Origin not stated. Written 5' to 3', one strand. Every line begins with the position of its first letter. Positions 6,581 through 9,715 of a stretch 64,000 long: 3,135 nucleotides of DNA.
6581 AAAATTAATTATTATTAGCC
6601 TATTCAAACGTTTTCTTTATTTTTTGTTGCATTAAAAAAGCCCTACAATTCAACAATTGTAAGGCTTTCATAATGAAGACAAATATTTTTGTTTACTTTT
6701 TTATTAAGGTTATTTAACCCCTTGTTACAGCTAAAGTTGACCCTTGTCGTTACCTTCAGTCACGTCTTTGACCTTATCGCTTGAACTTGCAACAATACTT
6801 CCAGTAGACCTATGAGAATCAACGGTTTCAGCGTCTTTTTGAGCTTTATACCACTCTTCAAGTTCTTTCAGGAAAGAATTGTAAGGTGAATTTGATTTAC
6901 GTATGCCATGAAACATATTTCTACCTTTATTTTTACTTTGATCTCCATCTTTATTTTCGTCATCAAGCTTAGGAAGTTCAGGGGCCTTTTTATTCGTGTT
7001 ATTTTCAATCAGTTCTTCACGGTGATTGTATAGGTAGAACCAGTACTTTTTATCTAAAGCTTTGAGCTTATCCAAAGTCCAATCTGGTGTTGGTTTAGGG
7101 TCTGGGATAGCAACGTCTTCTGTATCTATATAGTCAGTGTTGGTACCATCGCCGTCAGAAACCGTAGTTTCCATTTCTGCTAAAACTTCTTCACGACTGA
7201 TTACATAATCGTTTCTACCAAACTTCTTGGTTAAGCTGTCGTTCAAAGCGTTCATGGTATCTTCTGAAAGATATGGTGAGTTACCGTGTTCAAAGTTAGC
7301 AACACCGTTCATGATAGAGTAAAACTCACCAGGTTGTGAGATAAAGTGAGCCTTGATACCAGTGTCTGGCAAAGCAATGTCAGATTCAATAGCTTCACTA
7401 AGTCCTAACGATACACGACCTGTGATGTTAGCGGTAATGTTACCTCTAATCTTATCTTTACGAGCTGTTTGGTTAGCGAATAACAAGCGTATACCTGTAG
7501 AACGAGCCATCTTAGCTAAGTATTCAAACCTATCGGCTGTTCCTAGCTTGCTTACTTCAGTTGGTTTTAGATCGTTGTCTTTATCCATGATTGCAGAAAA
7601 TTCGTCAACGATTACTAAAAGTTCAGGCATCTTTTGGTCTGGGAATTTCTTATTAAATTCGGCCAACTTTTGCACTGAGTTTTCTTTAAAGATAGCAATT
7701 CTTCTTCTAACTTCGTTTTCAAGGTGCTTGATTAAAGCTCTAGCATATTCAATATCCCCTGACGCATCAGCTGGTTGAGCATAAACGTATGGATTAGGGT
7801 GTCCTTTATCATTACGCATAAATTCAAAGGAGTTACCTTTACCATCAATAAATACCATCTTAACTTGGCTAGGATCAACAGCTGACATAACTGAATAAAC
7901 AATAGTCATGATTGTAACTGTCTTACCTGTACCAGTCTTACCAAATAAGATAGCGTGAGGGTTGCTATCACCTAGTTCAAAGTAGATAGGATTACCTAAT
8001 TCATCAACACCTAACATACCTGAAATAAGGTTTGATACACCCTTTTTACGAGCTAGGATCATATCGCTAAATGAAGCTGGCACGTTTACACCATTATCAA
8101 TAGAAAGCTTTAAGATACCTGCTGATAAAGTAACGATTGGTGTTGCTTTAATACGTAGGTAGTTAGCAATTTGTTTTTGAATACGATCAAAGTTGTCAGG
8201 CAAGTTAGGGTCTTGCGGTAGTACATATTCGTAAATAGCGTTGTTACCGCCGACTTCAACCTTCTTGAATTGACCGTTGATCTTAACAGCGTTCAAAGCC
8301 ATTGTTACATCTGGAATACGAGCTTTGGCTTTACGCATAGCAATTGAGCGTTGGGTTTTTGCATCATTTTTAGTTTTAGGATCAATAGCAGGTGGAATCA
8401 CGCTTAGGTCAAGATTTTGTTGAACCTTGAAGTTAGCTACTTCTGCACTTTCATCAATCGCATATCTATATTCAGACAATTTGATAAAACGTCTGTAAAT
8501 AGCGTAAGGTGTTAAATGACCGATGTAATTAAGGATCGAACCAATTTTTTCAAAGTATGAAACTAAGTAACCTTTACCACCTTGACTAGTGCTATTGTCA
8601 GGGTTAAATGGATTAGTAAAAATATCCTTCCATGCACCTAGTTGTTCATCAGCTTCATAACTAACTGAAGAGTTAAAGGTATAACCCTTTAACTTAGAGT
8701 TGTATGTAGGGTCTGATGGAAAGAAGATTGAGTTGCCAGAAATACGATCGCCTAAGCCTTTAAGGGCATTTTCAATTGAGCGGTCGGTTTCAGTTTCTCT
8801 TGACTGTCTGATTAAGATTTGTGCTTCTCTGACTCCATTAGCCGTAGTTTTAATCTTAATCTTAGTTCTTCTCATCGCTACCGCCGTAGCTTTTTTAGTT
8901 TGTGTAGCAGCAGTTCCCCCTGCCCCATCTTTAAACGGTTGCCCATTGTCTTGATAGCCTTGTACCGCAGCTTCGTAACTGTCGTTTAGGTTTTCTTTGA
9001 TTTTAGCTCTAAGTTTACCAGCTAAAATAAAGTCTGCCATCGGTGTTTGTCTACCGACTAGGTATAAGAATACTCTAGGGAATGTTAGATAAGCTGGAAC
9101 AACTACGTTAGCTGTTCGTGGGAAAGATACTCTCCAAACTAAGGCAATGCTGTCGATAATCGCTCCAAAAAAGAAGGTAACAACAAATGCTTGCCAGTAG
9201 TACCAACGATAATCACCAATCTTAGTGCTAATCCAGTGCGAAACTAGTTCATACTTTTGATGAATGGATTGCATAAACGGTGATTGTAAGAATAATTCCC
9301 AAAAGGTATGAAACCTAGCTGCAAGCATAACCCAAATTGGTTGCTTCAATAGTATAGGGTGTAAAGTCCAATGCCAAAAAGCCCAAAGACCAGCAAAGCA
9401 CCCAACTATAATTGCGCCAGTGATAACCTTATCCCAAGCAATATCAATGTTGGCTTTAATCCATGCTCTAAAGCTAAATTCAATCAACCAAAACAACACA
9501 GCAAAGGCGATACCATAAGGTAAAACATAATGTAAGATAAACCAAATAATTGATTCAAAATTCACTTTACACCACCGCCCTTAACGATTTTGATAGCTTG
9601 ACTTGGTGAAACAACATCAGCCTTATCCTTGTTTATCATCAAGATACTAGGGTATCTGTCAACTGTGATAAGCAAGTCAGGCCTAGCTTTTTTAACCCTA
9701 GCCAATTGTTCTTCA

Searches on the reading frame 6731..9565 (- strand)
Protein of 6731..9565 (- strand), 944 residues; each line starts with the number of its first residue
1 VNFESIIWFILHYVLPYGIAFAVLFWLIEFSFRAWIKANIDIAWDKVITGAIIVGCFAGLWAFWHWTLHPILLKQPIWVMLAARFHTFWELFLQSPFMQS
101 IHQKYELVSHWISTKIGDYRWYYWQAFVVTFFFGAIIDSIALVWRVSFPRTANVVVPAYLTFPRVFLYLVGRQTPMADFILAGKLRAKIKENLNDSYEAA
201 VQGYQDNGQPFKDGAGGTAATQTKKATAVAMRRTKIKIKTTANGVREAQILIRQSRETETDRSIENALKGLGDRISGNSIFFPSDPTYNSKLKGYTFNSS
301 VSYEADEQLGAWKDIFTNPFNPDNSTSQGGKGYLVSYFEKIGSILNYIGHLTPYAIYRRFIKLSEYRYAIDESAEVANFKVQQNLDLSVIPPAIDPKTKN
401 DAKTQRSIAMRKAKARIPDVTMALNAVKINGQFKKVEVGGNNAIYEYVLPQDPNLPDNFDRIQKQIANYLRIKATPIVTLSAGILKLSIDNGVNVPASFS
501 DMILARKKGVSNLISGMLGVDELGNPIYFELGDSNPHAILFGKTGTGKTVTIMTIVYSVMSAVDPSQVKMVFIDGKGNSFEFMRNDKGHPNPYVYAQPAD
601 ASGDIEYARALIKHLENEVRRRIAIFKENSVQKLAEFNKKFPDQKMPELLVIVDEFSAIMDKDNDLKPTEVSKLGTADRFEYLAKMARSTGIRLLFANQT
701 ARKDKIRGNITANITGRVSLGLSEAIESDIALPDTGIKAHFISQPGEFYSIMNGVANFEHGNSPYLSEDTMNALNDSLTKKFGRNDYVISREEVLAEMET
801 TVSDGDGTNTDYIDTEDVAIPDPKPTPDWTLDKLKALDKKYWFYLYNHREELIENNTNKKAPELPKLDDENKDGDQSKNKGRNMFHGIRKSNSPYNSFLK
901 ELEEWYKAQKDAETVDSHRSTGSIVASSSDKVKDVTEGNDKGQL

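Call 40: search_protein_families(library=pfam, proteins=[window:6731-9565:-], max_evalue=0.001)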
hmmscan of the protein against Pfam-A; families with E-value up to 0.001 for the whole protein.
window:6731-9565:- (944 aa): 3 families
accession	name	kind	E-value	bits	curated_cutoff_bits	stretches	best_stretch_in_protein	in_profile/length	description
PF01580.24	FtsK_SpoIIIE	-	3.1e-20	73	24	1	516-724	20-186/221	FtsK/SpoIIIE family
PF13401.12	AAA_22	-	0.00081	20.1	27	0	537-698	7-122/130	AAA domain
PF12846.13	AAA_10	-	0.00089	18.8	27.5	0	534-585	20-67/362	AAA-like domain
